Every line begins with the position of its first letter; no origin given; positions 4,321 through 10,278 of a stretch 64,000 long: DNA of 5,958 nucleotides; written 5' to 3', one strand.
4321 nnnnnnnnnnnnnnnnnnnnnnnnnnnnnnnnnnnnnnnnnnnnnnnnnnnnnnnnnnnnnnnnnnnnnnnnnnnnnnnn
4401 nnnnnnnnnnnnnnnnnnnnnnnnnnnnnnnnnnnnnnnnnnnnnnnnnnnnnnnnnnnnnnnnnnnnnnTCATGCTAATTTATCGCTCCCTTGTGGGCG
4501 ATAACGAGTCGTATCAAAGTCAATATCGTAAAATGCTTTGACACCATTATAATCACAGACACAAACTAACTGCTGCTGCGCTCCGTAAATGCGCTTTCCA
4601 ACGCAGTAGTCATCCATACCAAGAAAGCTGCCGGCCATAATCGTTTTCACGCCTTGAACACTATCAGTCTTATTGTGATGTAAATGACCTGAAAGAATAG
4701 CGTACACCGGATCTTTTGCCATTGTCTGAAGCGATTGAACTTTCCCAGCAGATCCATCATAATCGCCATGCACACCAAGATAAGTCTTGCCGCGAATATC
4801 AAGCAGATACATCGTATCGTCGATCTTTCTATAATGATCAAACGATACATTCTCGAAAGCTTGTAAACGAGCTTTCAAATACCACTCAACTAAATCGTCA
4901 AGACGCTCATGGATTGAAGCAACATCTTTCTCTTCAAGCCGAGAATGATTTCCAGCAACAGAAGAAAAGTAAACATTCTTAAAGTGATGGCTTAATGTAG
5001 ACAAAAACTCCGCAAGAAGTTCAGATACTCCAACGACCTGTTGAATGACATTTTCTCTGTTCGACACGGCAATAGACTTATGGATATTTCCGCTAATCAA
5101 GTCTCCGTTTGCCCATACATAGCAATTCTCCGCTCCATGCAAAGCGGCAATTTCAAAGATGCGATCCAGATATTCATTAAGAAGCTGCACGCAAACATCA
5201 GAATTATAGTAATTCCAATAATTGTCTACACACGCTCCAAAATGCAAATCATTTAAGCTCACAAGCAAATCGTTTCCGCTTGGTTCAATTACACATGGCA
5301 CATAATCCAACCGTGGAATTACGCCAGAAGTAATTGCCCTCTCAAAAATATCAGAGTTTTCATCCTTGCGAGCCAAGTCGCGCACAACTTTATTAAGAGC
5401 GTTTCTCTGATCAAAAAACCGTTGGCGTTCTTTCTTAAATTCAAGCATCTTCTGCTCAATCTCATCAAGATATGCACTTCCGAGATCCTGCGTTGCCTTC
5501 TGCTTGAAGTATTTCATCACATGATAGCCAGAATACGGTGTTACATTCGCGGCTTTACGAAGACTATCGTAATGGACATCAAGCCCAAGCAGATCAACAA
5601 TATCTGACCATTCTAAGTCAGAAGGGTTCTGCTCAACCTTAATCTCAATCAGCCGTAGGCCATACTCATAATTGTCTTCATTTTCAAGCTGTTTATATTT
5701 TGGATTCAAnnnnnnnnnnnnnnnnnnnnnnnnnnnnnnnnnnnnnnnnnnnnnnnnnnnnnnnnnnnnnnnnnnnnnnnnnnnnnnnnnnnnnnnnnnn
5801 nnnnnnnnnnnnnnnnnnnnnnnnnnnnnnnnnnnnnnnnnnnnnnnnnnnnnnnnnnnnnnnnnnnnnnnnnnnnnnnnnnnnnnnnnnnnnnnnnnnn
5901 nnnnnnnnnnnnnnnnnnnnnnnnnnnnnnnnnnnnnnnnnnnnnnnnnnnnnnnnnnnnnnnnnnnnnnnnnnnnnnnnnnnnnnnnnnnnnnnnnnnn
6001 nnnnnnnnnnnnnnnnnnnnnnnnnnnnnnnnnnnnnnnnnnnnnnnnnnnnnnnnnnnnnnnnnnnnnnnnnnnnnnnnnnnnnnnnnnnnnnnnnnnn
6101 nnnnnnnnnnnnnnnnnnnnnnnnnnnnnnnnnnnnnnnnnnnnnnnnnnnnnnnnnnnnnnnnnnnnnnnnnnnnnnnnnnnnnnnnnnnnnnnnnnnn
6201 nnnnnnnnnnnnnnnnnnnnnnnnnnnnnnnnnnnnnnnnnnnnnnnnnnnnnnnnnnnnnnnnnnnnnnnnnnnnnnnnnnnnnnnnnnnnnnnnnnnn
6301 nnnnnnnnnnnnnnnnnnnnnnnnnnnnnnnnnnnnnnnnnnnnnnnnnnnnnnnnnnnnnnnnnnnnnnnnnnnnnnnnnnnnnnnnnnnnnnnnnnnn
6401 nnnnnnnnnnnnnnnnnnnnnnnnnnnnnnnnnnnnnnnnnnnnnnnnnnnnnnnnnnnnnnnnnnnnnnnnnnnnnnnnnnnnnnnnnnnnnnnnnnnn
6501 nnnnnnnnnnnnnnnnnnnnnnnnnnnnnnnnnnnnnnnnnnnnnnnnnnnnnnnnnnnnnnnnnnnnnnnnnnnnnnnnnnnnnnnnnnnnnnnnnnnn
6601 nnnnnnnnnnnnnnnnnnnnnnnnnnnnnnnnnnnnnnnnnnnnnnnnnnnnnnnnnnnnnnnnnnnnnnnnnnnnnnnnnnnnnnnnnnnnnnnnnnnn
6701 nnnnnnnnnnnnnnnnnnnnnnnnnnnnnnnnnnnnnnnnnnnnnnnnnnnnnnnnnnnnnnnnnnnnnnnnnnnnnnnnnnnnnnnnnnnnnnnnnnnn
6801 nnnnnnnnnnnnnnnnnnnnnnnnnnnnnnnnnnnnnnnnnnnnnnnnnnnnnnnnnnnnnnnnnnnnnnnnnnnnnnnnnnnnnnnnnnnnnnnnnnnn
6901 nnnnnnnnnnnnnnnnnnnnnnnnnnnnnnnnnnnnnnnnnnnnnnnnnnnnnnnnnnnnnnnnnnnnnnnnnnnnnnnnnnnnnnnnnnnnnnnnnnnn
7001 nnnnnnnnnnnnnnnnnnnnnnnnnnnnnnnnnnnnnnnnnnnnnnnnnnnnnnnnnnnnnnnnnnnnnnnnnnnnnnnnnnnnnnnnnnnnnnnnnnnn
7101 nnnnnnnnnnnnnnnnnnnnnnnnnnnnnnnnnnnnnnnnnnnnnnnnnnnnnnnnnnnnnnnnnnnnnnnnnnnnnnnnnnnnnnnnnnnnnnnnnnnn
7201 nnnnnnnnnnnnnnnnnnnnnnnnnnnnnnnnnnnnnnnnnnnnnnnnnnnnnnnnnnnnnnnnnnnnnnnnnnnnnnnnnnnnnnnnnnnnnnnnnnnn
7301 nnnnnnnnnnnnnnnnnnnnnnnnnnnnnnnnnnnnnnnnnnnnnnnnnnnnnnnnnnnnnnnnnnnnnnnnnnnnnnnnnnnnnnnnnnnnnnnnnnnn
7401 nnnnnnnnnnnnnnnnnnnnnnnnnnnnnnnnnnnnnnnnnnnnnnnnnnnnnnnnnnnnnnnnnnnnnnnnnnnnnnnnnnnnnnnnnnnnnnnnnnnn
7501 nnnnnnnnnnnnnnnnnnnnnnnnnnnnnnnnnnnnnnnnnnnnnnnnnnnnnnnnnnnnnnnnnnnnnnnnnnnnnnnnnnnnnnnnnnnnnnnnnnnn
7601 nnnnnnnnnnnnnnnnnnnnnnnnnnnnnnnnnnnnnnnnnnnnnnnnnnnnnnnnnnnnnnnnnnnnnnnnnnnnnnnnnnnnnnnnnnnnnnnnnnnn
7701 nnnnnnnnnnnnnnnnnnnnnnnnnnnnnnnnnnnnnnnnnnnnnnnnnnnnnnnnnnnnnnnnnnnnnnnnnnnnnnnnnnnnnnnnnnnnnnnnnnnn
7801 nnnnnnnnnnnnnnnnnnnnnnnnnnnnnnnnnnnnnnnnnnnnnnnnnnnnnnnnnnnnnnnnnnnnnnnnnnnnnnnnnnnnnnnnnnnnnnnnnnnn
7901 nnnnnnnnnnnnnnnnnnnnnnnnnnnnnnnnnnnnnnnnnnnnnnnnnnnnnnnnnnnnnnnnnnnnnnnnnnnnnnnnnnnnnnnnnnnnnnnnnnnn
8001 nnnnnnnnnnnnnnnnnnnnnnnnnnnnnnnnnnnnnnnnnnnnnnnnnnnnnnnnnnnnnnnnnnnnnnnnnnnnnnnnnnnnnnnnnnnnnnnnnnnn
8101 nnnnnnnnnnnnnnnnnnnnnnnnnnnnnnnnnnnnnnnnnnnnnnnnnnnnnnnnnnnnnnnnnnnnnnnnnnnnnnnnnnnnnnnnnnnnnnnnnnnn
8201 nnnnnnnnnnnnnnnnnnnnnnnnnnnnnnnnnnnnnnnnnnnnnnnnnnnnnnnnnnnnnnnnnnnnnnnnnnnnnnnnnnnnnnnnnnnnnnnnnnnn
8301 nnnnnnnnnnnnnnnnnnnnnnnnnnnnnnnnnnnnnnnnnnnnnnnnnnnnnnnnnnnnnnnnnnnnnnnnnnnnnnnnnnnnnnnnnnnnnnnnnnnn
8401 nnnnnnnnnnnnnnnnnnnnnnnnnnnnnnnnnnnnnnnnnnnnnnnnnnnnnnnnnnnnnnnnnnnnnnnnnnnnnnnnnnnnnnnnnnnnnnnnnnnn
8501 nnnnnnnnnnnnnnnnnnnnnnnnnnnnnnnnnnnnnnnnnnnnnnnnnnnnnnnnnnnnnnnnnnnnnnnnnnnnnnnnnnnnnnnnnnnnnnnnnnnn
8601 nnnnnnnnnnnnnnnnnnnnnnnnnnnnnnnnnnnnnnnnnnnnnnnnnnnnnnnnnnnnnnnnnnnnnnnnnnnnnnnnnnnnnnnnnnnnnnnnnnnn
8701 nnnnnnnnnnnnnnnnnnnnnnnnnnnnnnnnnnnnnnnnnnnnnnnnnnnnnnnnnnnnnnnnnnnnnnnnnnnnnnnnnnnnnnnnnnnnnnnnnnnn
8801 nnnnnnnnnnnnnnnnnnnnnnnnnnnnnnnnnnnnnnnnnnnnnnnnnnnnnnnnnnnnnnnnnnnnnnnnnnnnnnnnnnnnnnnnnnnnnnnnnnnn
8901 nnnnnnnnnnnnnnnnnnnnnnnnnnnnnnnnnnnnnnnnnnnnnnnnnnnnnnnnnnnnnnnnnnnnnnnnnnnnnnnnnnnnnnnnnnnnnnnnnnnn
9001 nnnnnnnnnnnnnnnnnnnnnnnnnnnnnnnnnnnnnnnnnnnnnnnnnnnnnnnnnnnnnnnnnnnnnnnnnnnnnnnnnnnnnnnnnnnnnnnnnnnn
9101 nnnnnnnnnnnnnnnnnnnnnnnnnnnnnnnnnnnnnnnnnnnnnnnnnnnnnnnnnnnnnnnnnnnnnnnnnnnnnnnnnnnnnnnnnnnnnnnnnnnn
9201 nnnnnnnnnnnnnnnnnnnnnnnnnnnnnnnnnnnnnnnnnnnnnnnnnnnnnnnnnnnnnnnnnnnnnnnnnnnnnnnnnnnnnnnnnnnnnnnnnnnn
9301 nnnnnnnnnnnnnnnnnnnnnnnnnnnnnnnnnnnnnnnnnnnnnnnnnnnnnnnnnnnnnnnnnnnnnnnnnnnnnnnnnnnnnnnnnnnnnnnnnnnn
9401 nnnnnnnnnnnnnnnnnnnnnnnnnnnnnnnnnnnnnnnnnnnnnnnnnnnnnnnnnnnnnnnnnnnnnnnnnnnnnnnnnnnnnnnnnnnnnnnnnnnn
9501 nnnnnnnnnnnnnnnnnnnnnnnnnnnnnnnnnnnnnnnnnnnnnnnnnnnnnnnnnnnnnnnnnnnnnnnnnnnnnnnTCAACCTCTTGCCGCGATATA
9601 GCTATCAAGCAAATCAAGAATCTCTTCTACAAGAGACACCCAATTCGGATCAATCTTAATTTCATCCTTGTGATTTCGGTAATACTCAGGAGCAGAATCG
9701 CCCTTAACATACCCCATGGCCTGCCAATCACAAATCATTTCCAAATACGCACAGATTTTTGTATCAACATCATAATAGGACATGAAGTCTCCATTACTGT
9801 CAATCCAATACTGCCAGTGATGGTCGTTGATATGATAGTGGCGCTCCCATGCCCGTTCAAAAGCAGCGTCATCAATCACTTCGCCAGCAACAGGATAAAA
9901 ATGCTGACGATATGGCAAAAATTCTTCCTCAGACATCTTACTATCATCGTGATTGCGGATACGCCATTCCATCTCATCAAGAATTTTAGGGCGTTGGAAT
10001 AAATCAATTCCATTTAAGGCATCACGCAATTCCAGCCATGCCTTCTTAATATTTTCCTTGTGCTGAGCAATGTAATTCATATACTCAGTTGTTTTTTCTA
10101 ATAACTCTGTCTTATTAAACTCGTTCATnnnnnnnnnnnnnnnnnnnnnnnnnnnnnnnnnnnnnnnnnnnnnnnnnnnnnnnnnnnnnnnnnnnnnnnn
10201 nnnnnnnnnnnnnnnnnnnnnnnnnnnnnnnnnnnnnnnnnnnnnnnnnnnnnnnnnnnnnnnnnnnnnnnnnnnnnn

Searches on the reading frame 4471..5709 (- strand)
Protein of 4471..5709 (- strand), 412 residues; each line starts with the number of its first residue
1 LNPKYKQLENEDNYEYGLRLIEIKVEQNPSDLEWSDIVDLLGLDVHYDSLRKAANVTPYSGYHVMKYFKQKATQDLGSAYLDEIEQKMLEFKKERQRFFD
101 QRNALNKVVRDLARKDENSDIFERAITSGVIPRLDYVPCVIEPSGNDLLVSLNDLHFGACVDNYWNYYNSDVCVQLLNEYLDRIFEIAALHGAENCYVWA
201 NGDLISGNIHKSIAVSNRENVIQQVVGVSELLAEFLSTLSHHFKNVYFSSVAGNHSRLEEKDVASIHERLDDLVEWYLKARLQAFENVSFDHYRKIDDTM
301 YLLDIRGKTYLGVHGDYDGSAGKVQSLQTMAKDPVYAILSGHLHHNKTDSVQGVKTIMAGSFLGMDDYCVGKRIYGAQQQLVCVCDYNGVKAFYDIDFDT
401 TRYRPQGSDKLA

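Call 22: search_protein_families(library=pfam, proteins=[window:4471-5709:-], max_evalue=0.001)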
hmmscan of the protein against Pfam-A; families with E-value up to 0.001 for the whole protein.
window:4471-5709:- (412 aa): 1 family
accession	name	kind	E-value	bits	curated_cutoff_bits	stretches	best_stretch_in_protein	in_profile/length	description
PF12850.12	Metallophos_2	-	5.9e-05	23.6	27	1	221-363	26-136/154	Calcineurin-like phosphoesterase superfamily domain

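Call 23: search_protein_families(library=phrogs, proteins=[window:4471-5709:-], max_evalue=0.001)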
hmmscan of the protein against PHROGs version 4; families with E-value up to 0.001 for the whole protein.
window:4471-5709:- (412 aa): 2 families
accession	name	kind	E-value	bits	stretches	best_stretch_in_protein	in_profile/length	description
phrog_284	-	DNA, RNA and nucleotide metabolism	1.4e-53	183.3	1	69-399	49-395/398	exonuclease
phrog_704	-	DNA, RNA and nucleotide metabolism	3.7e-08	33.9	1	108-368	94-355/390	DNA repair exonuclease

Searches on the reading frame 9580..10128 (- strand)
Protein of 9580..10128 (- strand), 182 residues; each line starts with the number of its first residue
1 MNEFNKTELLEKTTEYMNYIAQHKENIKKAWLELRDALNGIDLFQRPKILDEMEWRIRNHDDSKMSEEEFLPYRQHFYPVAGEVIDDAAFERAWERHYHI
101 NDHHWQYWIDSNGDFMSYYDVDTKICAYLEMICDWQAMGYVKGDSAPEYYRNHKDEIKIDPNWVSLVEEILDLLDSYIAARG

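Call 22: search_protein_families(library=pfam, proteins=[window:9580-10128:-], max_evalue=0.001)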
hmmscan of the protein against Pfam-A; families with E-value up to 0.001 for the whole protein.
window:9580-10128:- (182 aa): 1 family
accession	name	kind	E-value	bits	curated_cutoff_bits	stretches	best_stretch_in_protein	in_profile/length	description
PF18907.5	DUF5662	-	6.4e-27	94.5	27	1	14-172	3-155/156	Family of unknown function (DUF5662)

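Call 23: search_protein_families(library=phrogs, proteins=[window:9580-10128:-], max_evalue=0.001)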
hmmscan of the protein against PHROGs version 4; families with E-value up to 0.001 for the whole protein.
window:9580-10128:- (182 aa): 1 family
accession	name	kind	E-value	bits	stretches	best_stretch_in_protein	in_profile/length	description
phrog_20637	-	unknown function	2.2e-23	84.1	1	14-175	3-162/174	-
